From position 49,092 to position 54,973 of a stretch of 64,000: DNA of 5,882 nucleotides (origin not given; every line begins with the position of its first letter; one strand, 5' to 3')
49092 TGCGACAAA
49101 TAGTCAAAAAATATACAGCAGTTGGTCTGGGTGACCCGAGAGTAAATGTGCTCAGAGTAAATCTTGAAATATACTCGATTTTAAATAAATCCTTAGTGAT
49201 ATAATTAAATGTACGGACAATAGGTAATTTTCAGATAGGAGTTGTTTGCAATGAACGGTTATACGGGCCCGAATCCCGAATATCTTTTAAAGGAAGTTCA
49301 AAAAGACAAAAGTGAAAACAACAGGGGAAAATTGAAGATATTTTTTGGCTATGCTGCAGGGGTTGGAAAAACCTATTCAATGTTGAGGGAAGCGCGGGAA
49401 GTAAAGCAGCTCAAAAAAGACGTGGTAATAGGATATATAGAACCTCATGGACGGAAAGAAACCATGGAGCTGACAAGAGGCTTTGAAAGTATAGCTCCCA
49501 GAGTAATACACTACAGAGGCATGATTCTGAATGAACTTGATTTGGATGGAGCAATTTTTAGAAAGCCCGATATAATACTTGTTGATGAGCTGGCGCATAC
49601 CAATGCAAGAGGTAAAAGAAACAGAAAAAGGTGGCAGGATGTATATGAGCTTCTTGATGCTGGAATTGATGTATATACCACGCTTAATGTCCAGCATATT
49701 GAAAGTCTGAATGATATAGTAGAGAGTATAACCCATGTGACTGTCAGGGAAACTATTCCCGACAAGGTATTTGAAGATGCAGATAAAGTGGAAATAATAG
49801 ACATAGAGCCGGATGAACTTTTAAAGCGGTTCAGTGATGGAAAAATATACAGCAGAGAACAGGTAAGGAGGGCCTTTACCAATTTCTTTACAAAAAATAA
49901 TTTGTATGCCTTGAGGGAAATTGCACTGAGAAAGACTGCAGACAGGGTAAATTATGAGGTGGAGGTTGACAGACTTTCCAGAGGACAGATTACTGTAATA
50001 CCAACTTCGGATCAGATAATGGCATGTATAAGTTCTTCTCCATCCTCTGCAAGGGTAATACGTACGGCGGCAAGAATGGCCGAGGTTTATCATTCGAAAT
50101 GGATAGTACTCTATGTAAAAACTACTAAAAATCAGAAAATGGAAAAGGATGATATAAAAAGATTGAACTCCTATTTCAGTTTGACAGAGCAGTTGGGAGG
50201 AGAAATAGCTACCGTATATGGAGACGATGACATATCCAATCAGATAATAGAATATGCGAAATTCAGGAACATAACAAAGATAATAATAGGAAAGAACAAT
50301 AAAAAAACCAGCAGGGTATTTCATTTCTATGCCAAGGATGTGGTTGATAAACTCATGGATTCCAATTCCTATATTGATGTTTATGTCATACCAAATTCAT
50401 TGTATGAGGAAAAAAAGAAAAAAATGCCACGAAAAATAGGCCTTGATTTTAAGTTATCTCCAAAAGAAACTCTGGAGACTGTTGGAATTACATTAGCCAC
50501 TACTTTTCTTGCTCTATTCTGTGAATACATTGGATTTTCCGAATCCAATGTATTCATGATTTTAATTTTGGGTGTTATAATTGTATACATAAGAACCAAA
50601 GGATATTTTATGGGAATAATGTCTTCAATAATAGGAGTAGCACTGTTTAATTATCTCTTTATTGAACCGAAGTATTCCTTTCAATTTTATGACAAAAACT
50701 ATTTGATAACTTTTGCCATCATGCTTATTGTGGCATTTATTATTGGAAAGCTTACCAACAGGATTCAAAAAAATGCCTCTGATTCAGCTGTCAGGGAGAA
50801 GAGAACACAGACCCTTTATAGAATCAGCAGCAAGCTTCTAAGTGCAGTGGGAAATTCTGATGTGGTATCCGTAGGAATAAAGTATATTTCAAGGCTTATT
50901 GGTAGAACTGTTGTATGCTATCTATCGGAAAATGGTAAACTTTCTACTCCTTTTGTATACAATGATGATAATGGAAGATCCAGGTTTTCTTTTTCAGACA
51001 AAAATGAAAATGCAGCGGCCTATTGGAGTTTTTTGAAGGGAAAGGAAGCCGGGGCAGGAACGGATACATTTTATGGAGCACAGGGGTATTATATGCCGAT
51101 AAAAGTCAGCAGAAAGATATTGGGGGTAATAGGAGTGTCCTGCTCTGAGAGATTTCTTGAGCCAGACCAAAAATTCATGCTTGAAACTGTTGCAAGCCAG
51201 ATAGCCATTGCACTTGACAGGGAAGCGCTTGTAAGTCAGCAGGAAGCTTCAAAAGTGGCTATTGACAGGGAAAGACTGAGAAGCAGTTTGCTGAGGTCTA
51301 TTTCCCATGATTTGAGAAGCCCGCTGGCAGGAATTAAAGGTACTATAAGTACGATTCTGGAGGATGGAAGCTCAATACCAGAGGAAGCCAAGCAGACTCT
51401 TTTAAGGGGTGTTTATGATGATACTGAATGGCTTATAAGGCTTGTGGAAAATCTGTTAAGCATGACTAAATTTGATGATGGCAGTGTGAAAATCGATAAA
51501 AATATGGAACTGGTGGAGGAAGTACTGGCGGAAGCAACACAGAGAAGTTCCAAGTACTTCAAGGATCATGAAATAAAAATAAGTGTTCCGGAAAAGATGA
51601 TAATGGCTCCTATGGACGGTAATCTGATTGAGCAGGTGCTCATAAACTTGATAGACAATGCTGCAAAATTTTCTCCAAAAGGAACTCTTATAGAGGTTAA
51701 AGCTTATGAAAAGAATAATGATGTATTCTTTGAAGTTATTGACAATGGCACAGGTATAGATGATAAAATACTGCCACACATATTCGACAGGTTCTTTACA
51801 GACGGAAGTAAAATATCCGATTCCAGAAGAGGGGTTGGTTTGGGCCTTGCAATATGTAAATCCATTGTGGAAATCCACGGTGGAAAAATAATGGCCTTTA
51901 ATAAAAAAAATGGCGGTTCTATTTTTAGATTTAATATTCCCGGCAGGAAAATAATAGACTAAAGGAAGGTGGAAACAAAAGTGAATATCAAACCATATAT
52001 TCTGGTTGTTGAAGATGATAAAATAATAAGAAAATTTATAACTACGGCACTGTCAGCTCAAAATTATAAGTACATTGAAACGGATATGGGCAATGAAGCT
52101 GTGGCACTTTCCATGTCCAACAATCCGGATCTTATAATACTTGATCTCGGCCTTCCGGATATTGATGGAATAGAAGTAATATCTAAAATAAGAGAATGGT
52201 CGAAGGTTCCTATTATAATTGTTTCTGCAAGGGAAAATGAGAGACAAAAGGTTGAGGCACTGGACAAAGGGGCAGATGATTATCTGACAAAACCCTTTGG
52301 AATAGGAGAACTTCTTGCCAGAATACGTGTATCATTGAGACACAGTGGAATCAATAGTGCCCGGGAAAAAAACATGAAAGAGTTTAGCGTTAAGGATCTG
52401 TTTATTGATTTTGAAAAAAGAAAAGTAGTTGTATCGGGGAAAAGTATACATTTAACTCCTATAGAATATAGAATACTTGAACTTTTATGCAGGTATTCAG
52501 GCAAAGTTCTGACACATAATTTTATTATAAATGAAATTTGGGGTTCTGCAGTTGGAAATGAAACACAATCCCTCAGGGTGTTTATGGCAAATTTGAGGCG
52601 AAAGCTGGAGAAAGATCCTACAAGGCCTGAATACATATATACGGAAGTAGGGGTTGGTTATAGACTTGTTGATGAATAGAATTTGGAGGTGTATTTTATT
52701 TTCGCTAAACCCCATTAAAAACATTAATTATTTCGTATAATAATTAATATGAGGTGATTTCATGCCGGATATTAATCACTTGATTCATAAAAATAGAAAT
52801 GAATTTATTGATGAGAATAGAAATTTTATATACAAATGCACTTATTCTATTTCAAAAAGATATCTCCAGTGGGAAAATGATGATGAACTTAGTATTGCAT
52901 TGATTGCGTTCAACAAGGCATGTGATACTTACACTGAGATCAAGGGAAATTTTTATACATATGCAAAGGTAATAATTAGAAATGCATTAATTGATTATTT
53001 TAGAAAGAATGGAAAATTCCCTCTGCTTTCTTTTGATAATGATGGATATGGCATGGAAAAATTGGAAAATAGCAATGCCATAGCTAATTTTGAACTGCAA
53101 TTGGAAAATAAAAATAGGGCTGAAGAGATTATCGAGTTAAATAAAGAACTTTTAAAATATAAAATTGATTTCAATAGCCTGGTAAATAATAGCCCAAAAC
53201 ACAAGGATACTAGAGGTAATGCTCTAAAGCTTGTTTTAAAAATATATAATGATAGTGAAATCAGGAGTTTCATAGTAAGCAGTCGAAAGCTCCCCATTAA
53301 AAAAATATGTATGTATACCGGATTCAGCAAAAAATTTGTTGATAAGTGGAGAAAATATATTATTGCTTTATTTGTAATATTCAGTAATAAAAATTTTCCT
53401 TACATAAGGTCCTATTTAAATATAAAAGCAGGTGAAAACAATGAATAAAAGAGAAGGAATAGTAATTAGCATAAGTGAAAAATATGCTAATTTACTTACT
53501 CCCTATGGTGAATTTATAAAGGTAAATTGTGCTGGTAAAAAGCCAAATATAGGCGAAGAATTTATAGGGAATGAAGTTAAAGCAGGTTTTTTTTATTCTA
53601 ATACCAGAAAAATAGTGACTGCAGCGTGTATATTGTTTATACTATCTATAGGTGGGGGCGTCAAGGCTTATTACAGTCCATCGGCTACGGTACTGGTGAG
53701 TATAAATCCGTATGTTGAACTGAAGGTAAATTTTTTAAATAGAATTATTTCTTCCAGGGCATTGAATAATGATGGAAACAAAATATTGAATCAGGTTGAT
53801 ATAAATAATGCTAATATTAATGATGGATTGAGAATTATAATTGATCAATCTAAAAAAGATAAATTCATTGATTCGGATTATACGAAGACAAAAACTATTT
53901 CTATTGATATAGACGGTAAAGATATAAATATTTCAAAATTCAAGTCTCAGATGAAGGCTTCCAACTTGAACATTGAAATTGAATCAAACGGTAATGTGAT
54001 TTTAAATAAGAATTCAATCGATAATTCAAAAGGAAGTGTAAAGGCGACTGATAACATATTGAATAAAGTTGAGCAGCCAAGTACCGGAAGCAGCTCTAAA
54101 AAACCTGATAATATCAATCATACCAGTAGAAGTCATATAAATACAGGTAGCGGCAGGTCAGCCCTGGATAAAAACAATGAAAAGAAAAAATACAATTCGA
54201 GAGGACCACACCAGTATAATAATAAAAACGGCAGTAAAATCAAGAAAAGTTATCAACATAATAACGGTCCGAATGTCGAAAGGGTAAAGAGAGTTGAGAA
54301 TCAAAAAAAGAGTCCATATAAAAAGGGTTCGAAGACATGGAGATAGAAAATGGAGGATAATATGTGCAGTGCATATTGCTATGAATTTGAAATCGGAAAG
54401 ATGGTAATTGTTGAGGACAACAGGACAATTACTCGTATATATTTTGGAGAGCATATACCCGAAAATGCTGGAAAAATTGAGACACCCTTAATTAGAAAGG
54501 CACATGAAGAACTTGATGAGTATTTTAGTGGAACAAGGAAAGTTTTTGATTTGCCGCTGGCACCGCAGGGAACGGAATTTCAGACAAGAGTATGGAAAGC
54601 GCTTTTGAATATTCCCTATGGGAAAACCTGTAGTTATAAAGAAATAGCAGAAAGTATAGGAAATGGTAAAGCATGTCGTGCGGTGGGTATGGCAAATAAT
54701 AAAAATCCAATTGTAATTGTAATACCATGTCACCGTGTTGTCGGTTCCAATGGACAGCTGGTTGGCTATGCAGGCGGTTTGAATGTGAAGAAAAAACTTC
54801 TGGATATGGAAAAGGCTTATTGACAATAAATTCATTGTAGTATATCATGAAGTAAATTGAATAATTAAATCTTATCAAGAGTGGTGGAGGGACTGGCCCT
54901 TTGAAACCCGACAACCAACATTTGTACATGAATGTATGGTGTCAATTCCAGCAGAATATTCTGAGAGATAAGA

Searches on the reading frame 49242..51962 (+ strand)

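Call 30: search_protein_families(library=pfam, proteins=[window:49242-51962:+], max_evalue=0.001)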
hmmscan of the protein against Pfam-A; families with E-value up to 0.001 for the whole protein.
window:49242-51962:+ (906 aa): 7 families
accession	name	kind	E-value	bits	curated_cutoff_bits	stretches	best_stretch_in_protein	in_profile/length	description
PF02702.23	KdpD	-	3.9e-93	311.1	26.1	1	28-236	2-210/210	Osmosensitive K+ channel His kinase sensor domain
PF13493.11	DUF4118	-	1.4e-28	99.3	28.4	1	413-516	4-105/107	Domain of unknown function (DUF4118)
PF02518.31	HATPase_c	-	2.6e-26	92.7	26.4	1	792-900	2-108/111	Histidine kinase-, DNA gyrase B-, and HSP90-like ATPase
PF00512.31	HisKA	-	4.4e-11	43.1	26.9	1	680-747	2-66/66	His Kinase A (phospho-acceptor) domain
PF13492.12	GAF_3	-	0.00017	22.5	27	1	548-660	12-129/129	GAF domain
PF00582.32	Usp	-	0.00034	21.6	24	0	257-308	3-54/141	Universal stress protein family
PF01970.21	TctA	-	0.0008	18.6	28.9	0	415-523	101-222/423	Tripartite tricarboxylate transporter TctA family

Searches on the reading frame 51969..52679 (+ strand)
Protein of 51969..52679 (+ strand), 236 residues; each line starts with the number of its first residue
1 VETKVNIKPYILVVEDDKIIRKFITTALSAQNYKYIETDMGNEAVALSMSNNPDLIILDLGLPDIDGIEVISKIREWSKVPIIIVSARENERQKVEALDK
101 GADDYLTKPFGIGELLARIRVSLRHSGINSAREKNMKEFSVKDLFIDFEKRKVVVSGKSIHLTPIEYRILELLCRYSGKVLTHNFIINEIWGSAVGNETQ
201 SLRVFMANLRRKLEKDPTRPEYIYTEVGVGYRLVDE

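Call 30: search_protein_families(library=pfam, proteins=[window:51969-52679:+], max_evalue=0.001)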
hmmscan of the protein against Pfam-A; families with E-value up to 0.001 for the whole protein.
window:51969-52679:+ (236 aa): 2 families
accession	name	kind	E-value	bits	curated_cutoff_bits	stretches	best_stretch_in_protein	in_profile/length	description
PF00072.30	Response_reg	-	4.9e-30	104.4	30.2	1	11-120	1-111/111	Response regulator receiver domain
PF00486.34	Trans_reg_C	-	8.3e-23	80.7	26.2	1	157-233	1-77/77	Transcriptional regulatory protein, C terminal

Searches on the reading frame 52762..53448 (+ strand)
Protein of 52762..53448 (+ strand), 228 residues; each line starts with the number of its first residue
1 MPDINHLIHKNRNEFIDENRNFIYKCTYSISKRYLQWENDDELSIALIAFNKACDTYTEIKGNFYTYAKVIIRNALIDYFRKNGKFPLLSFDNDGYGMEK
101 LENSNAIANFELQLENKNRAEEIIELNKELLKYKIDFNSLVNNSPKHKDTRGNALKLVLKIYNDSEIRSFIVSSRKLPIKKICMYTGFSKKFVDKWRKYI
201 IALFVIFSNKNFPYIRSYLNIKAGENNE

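Call 30: search_protein_families(library=pfam, proteins=[window:52762-53448:+], max_evalue=0.001)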
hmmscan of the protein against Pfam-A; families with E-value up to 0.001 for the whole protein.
window:52762-53448:+ (228 aa): 1 family
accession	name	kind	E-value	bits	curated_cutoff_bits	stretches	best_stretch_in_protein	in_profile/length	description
PF04542.20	Sigma70_r2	-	1.7e-09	37.8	24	1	16-85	2-70/71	Sigma-70 region 2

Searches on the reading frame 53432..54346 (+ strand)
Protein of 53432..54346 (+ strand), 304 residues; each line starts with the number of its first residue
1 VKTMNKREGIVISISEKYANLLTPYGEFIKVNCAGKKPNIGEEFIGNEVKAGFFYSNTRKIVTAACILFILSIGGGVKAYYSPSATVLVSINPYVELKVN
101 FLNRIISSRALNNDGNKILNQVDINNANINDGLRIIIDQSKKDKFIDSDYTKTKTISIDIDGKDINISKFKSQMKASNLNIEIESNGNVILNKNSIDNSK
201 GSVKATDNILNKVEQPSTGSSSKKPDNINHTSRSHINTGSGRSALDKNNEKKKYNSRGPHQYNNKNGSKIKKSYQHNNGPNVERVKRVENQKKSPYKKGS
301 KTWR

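Call 30: search_protein_families(library=pfam, proteins=[window:53432-54346:+], max_evalue=0.001)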
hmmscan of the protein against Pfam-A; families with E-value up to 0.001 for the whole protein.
window:53432-54346:+ (304 aa): 2 families
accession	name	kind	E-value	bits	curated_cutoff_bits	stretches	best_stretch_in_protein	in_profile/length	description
PF23750.1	RsgI_M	-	3.1e-13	50.9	25.3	1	85-180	2-93/133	Anti-sigma factor RsgI-like central domain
PF12791.13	RsgI_N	-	6.5e-08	32.8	25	1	5-45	2-38/40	Anti-sigma factor N-terminus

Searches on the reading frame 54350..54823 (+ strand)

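Call 30: search_protein_families(library=pfam, proteins=[window:54350-54823:+], max_evalue=0.001)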
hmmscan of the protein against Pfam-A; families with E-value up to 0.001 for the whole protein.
window:54350-54823:+ (157 aa): 2 families
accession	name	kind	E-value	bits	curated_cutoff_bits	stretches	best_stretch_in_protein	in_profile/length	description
PF01035.26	DNA_binding_1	-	3.9e-35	120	27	1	76-155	1-80/81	6-O-methylguanine DNA methyltransferase, DNA binding domain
PF02870.21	Methyltransf_1N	-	1.5e-07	32.3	21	1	11-72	6-71/71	6-O-methylguanine DNA methyltransferase, ribonuclease-like domain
